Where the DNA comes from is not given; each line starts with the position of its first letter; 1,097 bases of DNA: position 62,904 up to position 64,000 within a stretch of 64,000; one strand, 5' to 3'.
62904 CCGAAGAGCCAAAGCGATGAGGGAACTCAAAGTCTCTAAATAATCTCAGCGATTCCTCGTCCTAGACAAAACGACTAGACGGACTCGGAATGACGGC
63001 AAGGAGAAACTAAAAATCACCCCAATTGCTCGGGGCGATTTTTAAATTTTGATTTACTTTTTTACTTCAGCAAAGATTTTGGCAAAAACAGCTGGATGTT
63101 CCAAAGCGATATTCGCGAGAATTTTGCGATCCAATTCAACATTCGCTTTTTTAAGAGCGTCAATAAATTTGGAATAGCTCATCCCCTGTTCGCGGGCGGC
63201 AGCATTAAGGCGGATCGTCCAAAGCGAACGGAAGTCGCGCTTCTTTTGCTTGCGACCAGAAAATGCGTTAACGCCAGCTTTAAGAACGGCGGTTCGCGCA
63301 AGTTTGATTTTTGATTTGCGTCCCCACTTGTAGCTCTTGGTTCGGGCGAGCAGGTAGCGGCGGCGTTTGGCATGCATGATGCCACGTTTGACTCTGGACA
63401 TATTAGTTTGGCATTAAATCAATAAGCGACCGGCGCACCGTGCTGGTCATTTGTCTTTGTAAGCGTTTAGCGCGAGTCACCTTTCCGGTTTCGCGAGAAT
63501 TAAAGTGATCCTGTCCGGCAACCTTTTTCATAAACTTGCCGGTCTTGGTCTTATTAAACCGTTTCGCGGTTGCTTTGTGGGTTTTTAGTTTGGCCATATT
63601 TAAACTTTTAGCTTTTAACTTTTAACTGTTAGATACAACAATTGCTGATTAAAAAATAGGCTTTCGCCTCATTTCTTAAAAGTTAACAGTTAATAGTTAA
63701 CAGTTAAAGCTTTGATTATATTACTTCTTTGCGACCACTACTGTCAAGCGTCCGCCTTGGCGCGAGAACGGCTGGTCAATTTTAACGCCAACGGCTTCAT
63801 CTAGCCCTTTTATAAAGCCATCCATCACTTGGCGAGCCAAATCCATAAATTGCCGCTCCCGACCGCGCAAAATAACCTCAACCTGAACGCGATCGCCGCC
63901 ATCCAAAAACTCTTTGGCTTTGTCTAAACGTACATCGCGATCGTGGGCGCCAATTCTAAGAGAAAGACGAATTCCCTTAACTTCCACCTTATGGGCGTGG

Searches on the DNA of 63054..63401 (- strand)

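Call 26: search_rna_families(sources=[L081, L082, L084], threshold=gathering)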
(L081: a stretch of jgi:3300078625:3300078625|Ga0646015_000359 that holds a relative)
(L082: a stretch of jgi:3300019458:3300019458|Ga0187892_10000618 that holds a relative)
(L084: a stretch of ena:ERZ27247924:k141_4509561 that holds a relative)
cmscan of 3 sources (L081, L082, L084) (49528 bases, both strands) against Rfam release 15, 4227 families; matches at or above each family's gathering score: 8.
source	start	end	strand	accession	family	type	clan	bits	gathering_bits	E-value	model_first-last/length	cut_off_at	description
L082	8311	8711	+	RF00023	tmRNA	Gene;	CL00001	100.8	47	2.6e-38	1-374/374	no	transfer-messenger RNA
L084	8639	9037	+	RF00023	tmRNA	Gene;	CL00001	99.2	47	1.2e-37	1-374/374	no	transfer-messenger RNA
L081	4144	4532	+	RF00023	tmRNA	Gene;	CL00001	98.2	47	3.2e-37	1-374/374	no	transfer-messenger RNA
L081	13482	13604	+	RF03000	LOOT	Gene; sRNA;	-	76.4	46.4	1e-12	1-121/121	no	LOOT RNA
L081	10362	10437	+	RF00005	tRNA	Gene; tRNA;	CL00001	66.7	29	2e-12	1-71/71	no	tRNA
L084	10385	10459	+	RF00005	tRNA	Gene; tRNA;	CL00001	64.8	29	6.6e-12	1-71/71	no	tRNA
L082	10093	10167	+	RF00005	tRNA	Gene; tRNA;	CL00001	62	29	3.9e-11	1-71/71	no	tRNA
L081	10856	10928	+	RF00005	tRNA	Gene; tRNA;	CL00001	50.8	29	4.8e-08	1-71/71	no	tRNA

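Call 41: search_rna_families(source=L081, start=13300, end=13750, threshold=evalue, max_evalue=0.01, show_alignments=1)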
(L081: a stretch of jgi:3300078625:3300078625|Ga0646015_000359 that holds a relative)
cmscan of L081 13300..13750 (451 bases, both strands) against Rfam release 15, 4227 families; matches with E-value up to 0.01: 1.
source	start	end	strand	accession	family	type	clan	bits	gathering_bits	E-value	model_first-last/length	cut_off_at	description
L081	13482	13604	+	RF03000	LOOT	Gene; sRNA;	-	76.4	46.4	9.4e-15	1-121/121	no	LOOT RNA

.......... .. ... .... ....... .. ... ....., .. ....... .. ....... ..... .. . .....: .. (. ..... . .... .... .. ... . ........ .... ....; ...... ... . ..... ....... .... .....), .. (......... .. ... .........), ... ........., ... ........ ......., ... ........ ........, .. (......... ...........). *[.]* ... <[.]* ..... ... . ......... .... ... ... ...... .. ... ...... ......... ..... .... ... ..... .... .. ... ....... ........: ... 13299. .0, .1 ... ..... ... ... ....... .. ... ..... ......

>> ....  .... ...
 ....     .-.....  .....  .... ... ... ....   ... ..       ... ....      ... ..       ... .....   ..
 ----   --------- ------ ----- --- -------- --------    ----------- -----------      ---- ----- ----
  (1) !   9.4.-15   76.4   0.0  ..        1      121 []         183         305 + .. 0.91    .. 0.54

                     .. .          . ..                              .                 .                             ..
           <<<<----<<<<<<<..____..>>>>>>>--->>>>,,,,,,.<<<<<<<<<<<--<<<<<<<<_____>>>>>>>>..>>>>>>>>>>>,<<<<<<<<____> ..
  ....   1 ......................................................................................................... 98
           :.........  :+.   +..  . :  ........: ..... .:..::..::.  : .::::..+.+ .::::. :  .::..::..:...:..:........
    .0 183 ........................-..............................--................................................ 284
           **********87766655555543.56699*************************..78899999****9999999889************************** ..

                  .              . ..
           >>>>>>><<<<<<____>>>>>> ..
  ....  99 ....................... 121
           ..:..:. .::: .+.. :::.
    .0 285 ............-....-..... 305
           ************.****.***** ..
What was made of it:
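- Closest known: LOOT RNA. Same: A structured non-coding RNA of unknown function in the same kind of genomic neighbourhood in a related Patescibacteria genome (calls 26, 41).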

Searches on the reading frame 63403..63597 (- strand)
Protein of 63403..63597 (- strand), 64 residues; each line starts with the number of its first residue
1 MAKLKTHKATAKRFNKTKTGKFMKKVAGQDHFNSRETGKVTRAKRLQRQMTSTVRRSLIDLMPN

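Call 19: search_protein_families(library=pfam, proteins=[window:63403-63597:-], max_evalue=0.001)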
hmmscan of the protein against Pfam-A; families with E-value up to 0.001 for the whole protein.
window:63403-63597:- (64 aa): 1 family
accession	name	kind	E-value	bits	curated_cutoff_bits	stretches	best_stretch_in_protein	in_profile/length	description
PF01632.24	Ribosomal_L35p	-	2e-09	38.2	28.9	1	3-53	2-52/61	Ribosomal protein L35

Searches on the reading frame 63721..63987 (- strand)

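Call 19: search_protein_families(library=pfam, proteins=[window:63721-63987:-], max_evalue=0.001)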
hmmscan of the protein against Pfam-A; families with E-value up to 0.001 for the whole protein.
window:63721-63987:- (88 aa): 1 family
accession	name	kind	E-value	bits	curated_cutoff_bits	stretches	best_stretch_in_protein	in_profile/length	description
PF00707.27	IF3_C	-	1.7e-19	70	34.8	1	1-88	1-86/86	Translation initiation factor IF-3, C-terminal domain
